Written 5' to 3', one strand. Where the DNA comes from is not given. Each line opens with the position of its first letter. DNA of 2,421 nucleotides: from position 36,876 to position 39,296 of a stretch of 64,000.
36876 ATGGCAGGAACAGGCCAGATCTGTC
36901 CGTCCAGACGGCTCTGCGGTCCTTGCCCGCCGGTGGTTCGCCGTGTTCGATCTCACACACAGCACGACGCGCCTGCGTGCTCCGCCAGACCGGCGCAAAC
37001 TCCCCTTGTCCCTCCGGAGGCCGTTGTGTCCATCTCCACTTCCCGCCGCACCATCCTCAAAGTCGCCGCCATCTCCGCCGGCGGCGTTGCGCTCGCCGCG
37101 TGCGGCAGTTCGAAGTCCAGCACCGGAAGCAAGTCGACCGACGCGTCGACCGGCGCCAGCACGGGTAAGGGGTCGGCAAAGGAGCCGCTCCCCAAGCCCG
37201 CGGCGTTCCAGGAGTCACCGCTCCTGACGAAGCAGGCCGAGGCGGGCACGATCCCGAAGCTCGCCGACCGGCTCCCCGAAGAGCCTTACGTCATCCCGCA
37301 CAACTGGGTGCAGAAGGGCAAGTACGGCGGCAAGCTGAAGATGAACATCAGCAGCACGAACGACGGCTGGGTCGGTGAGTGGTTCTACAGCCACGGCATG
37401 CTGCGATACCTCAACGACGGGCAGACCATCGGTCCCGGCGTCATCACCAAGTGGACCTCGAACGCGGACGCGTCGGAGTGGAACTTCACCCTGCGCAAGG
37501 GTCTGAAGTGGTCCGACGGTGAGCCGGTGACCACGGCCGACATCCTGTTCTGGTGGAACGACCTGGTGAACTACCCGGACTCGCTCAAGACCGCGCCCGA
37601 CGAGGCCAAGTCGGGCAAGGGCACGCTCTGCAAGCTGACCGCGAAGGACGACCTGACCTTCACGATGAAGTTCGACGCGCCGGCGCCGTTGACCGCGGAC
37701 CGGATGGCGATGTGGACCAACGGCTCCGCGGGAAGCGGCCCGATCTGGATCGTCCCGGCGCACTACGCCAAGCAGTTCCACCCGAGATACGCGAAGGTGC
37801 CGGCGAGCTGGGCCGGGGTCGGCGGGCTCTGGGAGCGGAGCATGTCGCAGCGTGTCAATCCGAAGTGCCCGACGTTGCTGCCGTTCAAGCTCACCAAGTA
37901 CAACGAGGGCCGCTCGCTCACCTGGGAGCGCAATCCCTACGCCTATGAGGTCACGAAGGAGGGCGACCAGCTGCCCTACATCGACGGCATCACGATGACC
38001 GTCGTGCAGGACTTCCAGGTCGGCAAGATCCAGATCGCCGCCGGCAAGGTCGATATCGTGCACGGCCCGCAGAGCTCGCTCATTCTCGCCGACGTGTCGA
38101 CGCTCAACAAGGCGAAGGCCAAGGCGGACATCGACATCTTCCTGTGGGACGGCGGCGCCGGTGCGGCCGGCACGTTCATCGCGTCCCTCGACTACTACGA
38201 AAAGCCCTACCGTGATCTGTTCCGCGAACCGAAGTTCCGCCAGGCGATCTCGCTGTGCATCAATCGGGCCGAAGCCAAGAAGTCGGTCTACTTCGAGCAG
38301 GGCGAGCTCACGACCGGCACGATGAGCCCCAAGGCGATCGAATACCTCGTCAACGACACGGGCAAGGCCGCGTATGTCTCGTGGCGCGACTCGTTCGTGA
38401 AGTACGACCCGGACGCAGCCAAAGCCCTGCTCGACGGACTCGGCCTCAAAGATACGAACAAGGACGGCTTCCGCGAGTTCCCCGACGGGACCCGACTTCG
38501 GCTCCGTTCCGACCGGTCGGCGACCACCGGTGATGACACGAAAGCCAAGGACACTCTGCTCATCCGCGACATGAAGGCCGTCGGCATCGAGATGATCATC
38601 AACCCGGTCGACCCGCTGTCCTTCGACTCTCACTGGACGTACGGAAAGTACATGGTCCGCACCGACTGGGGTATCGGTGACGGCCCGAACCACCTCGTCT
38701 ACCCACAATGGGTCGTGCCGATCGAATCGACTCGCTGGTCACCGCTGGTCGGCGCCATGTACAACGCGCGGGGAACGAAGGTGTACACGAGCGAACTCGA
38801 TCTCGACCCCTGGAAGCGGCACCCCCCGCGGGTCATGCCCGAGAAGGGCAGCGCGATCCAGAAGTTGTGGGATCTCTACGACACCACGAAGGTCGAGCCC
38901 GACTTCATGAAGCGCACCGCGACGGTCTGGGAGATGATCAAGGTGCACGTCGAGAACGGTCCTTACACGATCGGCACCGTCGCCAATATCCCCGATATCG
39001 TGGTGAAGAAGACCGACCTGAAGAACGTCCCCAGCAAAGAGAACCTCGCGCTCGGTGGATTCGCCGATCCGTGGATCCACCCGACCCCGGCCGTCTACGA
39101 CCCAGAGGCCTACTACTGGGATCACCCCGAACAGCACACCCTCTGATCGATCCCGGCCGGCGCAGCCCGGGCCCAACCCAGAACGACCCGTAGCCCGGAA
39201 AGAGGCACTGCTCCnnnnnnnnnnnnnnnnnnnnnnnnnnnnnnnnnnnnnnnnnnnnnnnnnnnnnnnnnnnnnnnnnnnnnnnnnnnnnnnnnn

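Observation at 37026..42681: KanJ-like dioxygenase embedded in a binding-protein/glycosidase operon: possible oxidative amino-sugar or aminoglycoside catabolism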

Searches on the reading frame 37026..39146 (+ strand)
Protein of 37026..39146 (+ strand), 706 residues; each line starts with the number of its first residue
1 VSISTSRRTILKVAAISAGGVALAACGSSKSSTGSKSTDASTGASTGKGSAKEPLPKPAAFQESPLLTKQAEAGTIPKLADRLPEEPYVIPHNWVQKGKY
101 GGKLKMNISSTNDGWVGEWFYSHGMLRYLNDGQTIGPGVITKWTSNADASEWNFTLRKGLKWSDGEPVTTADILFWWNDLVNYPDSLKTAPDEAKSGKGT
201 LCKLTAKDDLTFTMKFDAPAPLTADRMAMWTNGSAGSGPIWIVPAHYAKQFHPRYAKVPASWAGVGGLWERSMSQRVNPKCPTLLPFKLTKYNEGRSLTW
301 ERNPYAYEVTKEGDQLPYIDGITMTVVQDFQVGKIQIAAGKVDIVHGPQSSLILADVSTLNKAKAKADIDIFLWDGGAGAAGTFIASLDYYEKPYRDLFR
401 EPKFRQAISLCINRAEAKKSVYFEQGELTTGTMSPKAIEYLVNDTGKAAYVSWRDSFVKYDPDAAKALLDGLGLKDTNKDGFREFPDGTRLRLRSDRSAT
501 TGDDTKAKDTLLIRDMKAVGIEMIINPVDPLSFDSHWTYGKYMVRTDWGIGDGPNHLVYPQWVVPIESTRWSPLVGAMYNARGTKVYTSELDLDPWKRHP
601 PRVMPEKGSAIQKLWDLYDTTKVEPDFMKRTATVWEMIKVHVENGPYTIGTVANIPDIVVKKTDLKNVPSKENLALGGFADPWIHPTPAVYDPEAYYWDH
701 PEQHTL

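Call 6: search_protein_families(library=pfam, proteins=[window:37026-39146:+], max_evalue=0.01)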
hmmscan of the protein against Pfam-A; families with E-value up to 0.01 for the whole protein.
window:37026-39146:+ (706 aa): 1 family
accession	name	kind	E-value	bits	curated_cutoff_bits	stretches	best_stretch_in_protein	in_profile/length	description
PF00496.27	SBP_bac_5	-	4e-49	168.1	32.4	1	135-556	2-353/368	Bacterial extracellular solute-binding proteins, family 5 Middle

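Call 23: search_solved_structures(query=window:37026-39146:+, max_evalue=0.001)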
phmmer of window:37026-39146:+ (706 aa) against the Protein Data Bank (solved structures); distinct sequences matched with E-value up to 0.001: 40.
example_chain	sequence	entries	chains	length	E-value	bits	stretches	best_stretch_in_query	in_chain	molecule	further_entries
5ipw_A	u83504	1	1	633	4.2e-51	177.3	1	57-670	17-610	Oligopeptide ABC transporter, periplasmic oligopeptide-binding protein, putative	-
7ver_A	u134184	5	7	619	5.9e-40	140.5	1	59-548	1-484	SPH1118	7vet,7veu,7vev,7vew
7veq_A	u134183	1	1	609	1.7e-39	138.9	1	60-548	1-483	SPH1118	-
6epy_A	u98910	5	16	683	4.1e-19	71.6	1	61-549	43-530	Periplasmic alpha-galactoside-binding protein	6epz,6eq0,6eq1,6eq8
4pft_A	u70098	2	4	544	7.7e-13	50.8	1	458-497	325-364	ABC transporter substrate-binding protein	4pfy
1vr5_A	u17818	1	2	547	7.9e-13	50.8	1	458-497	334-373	oligopeptide ABC transporter, periplasmic oligopeptide-binding protein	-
4pfu_A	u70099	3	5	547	1.1e-10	43.7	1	401-523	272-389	ABC transporter substrate-binding protein | Mannoside ABC transport system, sugar-binding protein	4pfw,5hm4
3o9p_A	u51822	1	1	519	1.5e-08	36.7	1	130-184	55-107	Periplasmic murein peptide-binding protein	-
4toz_A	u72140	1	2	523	1.5e-08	36.7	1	130-184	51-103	Periplasmic murein peptide-binding protein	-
7ebm_A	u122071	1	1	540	2.7e-08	35.8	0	374-534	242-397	Peptide ABC transporter, periplasmic peptide-binding protein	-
1zty_A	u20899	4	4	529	4.9e-08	35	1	360-523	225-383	Chitin Oligosaccharide Binding Protein | Peptide ABC transporter, periplasmic peptide-binding protein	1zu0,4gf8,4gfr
6dqq_A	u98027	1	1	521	5e-08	35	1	130-184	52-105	Periplasmic oligopeptide-binding protein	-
6dqr_A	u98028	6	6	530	5.1e-08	34.9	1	129-184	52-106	Periplasmic oligopeptide-binding protein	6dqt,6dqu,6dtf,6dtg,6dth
8i5j_A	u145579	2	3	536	5.1e-08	34.9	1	360-523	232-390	ABC transporter substrate-binding protein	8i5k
6lzu_A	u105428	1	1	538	7.6e-08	34.3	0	374-543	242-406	Peptide ABC transporter, periplasmic peptide-binding protein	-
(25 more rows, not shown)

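Call 49: find_related_loci(query=A3, collection=genome_contigs, flank=6000)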
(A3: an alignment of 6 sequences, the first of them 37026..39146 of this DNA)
Query A3 (706 aa) in genome_contigs; peptide patterns used: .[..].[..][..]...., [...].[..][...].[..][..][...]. (x = any residue, [..] = any of these).
600 stretches matched a pattern (row limit reached: there are more); 558 encode a relative of the query (tblastn E <= 1e-3); the best 80 are kept; 80 distinct loci.
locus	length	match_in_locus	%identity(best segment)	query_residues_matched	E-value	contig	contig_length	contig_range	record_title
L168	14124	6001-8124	55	7-706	0e+0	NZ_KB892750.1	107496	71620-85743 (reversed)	Actinopolymorpha alba DSM 45243 B141DRAFT_scaffold_23.24, whole genome shotgun sequence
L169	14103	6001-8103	54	6-704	0e+0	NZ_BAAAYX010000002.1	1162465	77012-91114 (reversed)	Microlunatus aurantiacus strain JCM 16548 sequence02, whole genome shotgun sequence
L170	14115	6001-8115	54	7-705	0e+0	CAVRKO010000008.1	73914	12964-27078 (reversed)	MAG: uncultured Actinomycetota bacterium isolate MFD04935.bin.2.21 genome assembly, contig: contig_33807, whole genome s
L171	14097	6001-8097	50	6-705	0e+0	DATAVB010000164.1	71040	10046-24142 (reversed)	MAG TPA_asm: Mycobacteriales bacterium isolate SMAG_U5588 k141_1296847, whole genome shotgun sequence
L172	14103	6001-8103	51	6-706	0e+0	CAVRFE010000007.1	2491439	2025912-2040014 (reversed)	MAG: uncultured Actinomycetota bacterium isolate MFD04935.bin.1.62 genome assembly, contig: contig_7290, whole genome sh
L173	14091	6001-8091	49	6-701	0e+0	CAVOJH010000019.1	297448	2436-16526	MAG: uncultured Actinomycetota bacterium isolate MFD10113.bin.1.138 genome assembly, contig: contig_6684, whole genome s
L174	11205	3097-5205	51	4-705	0e+0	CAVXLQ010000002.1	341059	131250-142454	MAG: uncultured Actinomycetota bacterium isolate MFD04935.bin.1.24 genome assembly, contig: contig_13853, whole genome s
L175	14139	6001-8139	46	6-706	0e+0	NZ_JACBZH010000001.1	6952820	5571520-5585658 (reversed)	Actinopolymorpha rutila strain DSM 18448 Ga0374004_01, whole genome shotgun sequence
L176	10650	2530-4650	45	6-705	0e+0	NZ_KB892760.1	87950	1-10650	Actinopolymorpha alba DSM 45243 B141DRAFT_scaffold_32.33, whole genome shotgun sequence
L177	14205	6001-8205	46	1-705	0e+0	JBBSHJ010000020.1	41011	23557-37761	MAG: Mycobacteriales bacterium isolate LS2_sbin.65 LS2_sbin.65_K_138403_L_41011_cov_37.2559, whole genome shotgun sequen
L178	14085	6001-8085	46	6-704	0e+0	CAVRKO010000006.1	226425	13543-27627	MAG: uncultured Actinomycetota bacterium isolate MFD04935.bin.2.21 genome assembly, contig: contig_19148, whole genome s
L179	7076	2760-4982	45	4-704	0e+0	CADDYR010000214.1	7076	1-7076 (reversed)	Chloroflexi bacterium isolate 3 genome assembly, contig: NODE_8284_length_7076_cov_6.233271, whole genome shotgun sequen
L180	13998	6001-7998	51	40-703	0e+0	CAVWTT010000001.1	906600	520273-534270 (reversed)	MAG: uncultured Actinomycetota bacterium isolate MFD01721.bin.1.62 genome assembly, contig: contig_17356, whole genome s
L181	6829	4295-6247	49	61-705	0e+0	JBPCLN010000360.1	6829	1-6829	MAG: Chloroflexota bacterium isolate TH_ant_mag_79 S1Ck127_7978681_flag_0_multi_27.9597_len_6829, whole genome shotgun s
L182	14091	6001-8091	43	6-704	0e+0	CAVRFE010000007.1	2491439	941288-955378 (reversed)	MAG: uncultured Actinomycetota bacterium isolate MFD04935.bin.1.62 genome assembly, contig: contig_7290, whole genome sh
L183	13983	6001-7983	46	41-705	0e+0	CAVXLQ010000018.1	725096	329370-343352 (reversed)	MAG: uncultured Actinomycetota bacterium isolate MFD04935.bin.1.24 genome assembly, contig: contig_5286, whole genome sh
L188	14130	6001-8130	46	6-705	0e+0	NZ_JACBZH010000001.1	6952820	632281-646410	Actinopolymorpha rutila strain DSM 18448 Ga0374004_01, whole genome shotgun sequence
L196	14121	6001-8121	46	2-704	0e+0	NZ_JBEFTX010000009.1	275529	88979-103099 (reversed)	Actinopolymorpha sp. B11F2 B11F2_contig_9, whole genome shotgun sequence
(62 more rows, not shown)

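Call 56: search_protein_families(library=pfam, proteins=[L168:2164-4725:-, L170:2127-4811:-, L173:8113-10467:-, L175:3424-5709:+, L175:8165-9898:+, L175:10001-12604:+, L176:4730-7105:+, L183:7898-10165:+, L196:8258-10792:+, L188:3714-6737:-], max_evalue=0.001)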
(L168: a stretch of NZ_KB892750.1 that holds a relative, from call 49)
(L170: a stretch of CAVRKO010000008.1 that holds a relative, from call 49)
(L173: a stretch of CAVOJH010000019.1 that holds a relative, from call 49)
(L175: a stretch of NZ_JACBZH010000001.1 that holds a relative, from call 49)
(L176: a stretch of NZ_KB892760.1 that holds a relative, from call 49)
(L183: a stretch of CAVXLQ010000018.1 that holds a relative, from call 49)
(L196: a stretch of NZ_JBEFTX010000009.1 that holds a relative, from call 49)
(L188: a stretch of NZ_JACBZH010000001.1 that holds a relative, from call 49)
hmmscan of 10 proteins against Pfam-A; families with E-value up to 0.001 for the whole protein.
L168:2164-4725:- (853 aa): 1 family
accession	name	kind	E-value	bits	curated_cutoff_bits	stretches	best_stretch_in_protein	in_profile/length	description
PF01804.23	Penicil_amidase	-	1.2e-245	818.2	21.3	1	65-842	2-674/675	Penicillin amidase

L170:2127-4811:- (894 aa): 1 family
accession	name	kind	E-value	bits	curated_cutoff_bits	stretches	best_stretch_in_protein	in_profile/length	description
PF01804.23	Penicil_amidase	-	8.1e-244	812.1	21.3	1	94-883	1-674/675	Penicillin amidase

L173:8113-10467:- (784 aa): 3 families
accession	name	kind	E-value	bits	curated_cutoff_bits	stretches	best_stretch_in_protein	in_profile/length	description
PF03772.21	Competence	-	4.1e-45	154.7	23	1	228-487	1-264/270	Competence protein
PF00753.33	Lactamase_B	-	6e-10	39.8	22.7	1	533-694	5-155/196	Metallo-beta-lactamase superfamily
PF13567.11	DUF4131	-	3.3e-06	27.3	31.6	1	37-175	5-134/165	Domain of unknown function (DUF4131)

L175:3424-5709:+ (761 aa): 1 family
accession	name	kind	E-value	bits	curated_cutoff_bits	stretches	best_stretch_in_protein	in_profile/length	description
PF00496.27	SBP_bac_5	-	1.3e-59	202.6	32.4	1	191-617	2-360/368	Bacterial extracellular solute-binding proteins, family 5 Middle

L175:8165-9898:+ (577 aa): 1 family
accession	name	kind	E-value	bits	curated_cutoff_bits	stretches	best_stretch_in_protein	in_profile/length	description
PF01229.23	Glyco_hydro_39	-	3.6e-45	155.1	26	1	104-531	62-451/472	Glycosyl hydrolases family 39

L175:10001-12604:+ (867 aa): 0 families

L176:4730-7105:+ (791 aa): 7 families
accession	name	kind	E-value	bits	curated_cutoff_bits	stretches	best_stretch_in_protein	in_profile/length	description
PF00580.27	UvrD-helicase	-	4.1e-95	319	23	1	58-328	1-271/271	UvrD/REP helicase N-terminal domain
PF13361.12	UvrD_C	-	5.7e-75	253.3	25.6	2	333-479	1-146/350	UvrD-like helicase C-terminal domain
PF13245.12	AAA_19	-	3e-23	82.9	25.1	1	62-313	1-134/134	AAA domain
PF21196.3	PcrA_UvrD_tudor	-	1.4e-11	44.5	23.9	1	744-790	2-48/48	PcrA/UvrD tudor domain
PF13538.12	UvrD_C_2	-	2.3e-09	37.4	27.4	1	618-675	3-51/52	UvrD-like helicase C-terminal domain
PF13086.12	AAA_11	-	2e-05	25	27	1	58-271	2-221/257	AAA domain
PF13604.12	AAA_30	-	0.00039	20.6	27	0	58-123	2-67/191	AAA domain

L183:7898-10165:+ (755 aa): 1 family
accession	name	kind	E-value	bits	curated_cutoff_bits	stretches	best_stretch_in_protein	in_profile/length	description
PF00496.27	SBP_bac_5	-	1.4e-54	186.1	32.4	1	189-593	3-340/368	Bacterial extracellular solute-binding proteins, family 5 Middle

L196:8258-10792:+ (844 aa): 7 families
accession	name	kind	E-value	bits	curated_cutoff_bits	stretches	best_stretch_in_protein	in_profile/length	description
PF00580.27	UvrD-helicase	-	1.8e-93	313.6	23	1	106-377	1-271/271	UvrD/REP helicase N-terminal domain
PF13361.12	UvrD_C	-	1.4e-76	258.6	25.6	1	382-730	1-347/350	UvrD-like helicase C-terminal domain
PF13245.12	AAA_19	-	4.5e-24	85.6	25.1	1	110-362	1-134/134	AAA domain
PF21196.3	PcrA_UvrD_tudor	-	8.2e-12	45.2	23.9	1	797-843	2-48/48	PcrA/UvrD tudor domain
PF13538.12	UvrD_C_2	-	1.5e-09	38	27.4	1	671-728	3-51/52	UvrD-like helicase C-terminal domain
PF13086.12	AAA_11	-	0.00027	21.3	27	1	106-319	2-221/257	AAA domain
PF13604.12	AAA_30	-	0.0004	20.6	27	0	106-171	2-67/191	AAA domain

L188:3714-6737:- (1007 aa): 0 families

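Call 62: search_protein_families(library=ncbifam, proteins=[window:37026-39146:+], max_evalue=0.01)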
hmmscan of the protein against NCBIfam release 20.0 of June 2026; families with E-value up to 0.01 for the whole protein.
window:37026-39146:+ (706 aa): 8 families
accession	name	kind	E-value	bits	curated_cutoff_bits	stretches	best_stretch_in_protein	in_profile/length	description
NF045467.1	Opp4A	equivalog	7e-25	87.3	650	2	274-525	200-430/556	oligopeptide ABC transporter substrate-binding protein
TIGR04028.1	SBP_KPN_01854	hypoth_equivalog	4.8e-14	51.8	468.5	2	286-529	167-383/509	TIGR04028 family ABC transporter substrate-binding protein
TIGR02294.1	nickel_nikA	equivalog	4.3e-12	45.3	393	2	124-169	38-82/501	nickel ABC transporter substrate-binding protein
NF011684.0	PRK15104.1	equivalog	4e-09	35.7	947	1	124-182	72-128/543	oligopeptide ABC transporter substrate-binding protein OppA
NF045468.1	Opp5A_nikA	equivalog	1.8e-06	26.7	600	0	128-172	50-93/488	nickel ABC transporter substrate-binding protein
NF047575.1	opine_bind_CntA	exception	2.9e-05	22.8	800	0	401-551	298-437/535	staphylopine-dependent metal ABC transporter substrate-binding lipoprotein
NF007287.0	PRK09755.1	equivalog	0.00019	20.4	1098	1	131-182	72-123/535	ABC transporter substrate-binding protein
NF043070.1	DppA_dipep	equivalog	0.00032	19.4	1005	0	133-166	72-105/535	dipeptide ABC transporter periplasmic-binding protein DppA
